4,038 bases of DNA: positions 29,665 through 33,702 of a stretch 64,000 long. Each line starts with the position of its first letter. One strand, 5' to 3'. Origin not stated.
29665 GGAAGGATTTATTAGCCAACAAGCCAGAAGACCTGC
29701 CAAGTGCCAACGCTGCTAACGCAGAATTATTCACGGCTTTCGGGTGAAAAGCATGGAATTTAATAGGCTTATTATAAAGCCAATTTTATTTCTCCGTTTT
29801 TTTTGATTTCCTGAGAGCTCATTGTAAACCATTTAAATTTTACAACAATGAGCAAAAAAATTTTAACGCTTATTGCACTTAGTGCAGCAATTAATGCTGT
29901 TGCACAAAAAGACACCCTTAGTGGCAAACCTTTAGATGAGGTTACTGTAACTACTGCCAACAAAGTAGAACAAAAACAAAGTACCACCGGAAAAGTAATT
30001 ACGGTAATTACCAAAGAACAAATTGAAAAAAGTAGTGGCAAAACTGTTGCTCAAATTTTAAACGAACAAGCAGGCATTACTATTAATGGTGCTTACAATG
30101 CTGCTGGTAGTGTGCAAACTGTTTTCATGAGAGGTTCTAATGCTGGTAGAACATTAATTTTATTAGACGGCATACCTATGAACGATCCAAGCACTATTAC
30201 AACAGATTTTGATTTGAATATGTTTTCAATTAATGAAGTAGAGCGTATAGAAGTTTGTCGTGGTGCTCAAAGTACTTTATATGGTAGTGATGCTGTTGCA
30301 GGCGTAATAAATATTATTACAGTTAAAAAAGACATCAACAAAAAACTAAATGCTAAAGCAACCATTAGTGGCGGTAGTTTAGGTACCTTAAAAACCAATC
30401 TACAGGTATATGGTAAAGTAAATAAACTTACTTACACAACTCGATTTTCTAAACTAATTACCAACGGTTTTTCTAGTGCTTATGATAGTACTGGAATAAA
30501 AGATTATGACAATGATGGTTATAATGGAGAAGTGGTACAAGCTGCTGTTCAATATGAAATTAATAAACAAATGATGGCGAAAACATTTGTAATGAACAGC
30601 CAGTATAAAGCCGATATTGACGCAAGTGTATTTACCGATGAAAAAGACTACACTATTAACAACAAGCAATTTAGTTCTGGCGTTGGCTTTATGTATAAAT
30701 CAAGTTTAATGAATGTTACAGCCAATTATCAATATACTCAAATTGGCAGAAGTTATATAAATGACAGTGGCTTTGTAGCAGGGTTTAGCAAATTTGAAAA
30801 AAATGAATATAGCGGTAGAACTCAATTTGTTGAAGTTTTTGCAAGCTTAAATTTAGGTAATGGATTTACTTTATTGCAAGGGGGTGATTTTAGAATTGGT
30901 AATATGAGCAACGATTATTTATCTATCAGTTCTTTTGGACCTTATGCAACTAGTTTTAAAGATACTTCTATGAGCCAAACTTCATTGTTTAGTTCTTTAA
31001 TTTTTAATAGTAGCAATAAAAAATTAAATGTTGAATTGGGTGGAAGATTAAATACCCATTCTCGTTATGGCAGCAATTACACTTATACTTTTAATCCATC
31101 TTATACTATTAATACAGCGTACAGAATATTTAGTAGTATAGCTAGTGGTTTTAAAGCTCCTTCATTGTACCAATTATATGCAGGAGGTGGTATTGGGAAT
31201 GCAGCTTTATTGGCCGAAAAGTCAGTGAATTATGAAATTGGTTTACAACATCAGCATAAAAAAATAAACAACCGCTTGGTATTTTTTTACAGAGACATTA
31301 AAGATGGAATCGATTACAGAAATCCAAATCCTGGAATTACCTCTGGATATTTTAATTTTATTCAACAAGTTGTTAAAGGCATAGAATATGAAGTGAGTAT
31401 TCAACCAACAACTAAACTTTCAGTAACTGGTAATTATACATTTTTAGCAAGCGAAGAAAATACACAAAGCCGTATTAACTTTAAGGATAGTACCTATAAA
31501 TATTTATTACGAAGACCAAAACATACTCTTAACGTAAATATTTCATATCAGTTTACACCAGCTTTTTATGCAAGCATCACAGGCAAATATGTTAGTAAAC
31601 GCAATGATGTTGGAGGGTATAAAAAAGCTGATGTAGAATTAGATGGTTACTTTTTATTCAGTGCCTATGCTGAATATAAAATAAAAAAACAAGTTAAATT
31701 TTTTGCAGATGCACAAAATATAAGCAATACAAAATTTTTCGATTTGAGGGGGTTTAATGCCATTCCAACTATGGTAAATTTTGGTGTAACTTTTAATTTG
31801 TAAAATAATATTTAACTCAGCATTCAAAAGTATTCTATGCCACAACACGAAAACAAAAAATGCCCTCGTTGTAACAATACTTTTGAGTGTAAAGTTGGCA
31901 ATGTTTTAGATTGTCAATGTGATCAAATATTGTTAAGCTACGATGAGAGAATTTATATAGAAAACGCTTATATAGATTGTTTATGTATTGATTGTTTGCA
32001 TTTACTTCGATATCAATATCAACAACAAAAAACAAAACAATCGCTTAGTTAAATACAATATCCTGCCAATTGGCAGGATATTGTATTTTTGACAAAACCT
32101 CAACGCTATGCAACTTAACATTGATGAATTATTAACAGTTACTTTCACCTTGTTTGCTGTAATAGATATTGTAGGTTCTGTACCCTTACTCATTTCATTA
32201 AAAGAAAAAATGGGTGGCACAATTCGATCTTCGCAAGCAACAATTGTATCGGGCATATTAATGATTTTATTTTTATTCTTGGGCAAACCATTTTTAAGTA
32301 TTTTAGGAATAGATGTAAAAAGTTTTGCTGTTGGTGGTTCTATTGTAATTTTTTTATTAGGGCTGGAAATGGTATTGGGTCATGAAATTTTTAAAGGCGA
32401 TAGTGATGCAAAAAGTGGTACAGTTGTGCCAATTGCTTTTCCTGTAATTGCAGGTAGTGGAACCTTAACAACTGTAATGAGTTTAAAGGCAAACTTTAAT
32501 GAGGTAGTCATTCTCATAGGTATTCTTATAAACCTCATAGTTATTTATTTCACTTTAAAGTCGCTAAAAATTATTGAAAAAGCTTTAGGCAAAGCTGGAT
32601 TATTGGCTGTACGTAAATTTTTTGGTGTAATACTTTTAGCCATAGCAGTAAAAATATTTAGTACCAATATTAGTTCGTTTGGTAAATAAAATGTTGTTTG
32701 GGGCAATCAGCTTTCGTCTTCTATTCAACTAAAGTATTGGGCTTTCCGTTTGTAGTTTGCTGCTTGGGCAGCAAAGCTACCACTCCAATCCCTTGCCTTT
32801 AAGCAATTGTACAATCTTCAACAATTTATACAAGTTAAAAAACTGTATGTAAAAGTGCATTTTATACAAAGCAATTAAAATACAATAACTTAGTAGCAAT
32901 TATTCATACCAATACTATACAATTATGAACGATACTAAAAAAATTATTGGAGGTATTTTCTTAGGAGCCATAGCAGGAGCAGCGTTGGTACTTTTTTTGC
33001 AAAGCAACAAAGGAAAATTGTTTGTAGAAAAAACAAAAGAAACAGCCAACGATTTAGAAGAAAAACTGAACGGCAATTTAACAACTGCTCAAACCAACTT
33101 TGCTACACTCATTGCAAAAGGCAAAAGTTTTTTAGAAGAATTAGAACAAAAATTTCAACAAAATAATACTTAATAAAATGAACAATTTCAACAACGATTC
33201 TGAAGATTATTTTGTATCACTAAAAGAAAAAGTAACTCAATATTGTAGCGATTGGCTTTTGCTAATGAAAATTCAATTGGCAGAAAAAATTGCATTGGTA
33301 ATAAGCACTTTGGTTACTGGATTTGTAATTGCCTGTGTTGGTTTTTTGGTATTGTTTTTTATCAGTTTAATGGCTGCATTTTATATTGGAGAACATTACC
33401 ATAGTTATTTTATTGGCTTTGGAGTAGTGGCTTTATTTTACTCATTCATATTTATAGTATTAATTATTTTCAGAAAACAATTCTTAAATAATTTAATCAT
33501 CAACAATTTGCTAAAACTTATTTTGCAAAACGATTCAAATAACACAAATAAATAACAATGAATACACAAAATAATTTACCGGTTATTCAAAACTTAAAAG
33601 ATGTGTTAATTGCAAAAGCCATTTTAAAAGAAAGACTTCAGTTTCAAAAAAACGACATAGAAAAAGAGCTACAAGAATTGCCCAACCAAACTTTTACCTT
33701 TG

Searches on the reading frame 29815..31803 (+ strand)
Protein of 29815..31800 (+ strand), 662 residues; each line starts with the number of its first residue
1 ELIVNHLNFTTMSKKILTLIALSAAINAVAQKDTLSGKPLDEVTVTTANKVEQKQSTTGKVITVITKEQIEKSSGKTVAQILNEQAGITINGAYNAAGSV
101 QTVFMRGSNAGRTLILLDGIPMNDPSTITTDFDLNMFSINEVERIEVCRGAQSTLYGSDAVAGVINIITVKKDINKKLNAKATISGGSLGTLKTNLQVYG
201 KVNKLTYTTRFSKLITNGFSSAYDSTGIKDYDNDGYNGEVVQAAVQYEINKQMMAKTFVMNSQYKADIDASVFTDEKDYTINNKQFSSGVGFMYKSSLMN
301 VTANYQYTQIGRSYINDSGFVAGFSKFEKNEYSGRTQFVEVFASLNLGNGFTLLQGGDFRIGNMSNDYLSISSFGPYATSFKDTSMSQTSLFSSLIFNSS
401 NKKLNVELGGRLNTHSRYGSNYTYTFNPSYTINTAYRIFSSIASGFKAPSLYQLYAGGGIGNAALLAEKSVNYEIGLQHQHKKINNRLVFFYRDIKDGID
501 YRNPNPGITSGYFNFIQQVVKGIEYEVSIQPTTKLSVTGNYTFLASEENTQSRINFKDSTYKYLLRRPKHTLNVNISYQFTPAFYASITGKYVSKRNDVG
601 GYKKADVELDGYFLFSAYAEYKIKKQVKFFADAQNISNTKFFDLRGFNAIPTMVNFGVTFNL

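Call 38: search_protein_families(library=pfam, proteins=[window:29815-31800:+], max_evalue=0.01)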
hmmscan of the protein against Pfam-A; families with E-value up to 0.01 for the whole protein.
window:29815-31800:+ (662 aa): 2 families
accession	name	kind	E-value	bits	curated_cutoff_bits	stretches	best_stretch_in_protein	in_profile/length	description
PF00593.30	TonB_dep_Rec_b-barrel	-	2.4e-36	127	27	1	230-636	18-436/436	TonB dependent receptor-like, beta-barrel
PF07715.20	Plug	-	4.1e-25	88.8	23.9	1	55-164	2-107/107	TonB-dependent Receptor Plug Domain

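Call 55: find_encoding_contigs(protein=window:29848-31803:+, flank=10000, max_places=3)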
Protein window:29848-31803:+ (651 aa): no gene with exactly this product is on record in the collection.

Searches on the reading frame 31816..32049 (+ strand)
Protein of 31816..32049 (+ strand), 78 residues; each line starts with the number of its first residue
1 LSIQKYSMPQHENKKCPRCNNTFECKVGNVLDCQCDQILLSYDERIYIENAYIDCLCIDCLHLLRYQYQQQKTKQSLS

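Call 38: search_protein_families(library=pfam, proteins=[window:31816-32049:+], max_evalue=0.01)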
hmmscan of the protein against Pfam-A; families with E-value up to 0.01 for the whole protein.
window:31816-32049:+ (78 aa): 1 family
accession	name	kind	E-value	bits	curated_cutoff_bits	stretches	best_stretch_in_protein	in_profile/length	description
PF14375.11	Cys_rich_CWC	-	2.1e-09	38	24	1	16-61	1-49/50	Cysteine-rich CWC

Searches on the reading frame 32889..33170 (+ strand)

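Call 36: search_protein_families(library=pfam, proteins=[window:32889-33170:+], max_evalue=0.01)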
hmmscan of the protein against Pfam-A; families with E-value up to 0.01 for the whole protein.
window:32889-33170:+ (94 aa): 1 family
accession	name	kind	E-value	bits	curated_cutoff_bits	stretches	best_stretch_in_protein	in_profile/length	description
PF12732.12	YtxH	-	1.7e-09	38.4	37.5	1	21-89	2-70/71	YtxH-like protein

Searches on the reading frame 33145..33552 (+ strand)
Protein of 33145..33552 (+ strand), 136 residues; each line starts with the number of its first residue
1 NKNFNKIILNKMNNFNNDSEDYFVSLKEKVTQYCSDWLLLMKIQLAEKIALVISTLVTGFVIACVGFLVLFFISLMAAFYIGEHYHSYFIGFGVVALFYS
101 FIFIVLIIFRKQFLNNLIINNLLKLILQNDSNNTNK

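Call 36: search_protein_families(library=pfam, proteins=[window:33145-33552:+], max_evalue=0.01)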
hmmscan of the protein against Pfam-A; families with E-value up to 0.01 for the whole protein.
window:33145-33552:+ (136 aa): 1 family
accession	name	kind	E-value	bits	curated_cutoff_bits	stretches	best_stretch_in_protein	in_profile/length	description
PF07332.16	Phage_holin_3_6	-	6.1e-05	23.5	28.4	1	26-109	7-89/116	Putative Actinobacterial Holin-X, holin superfamily III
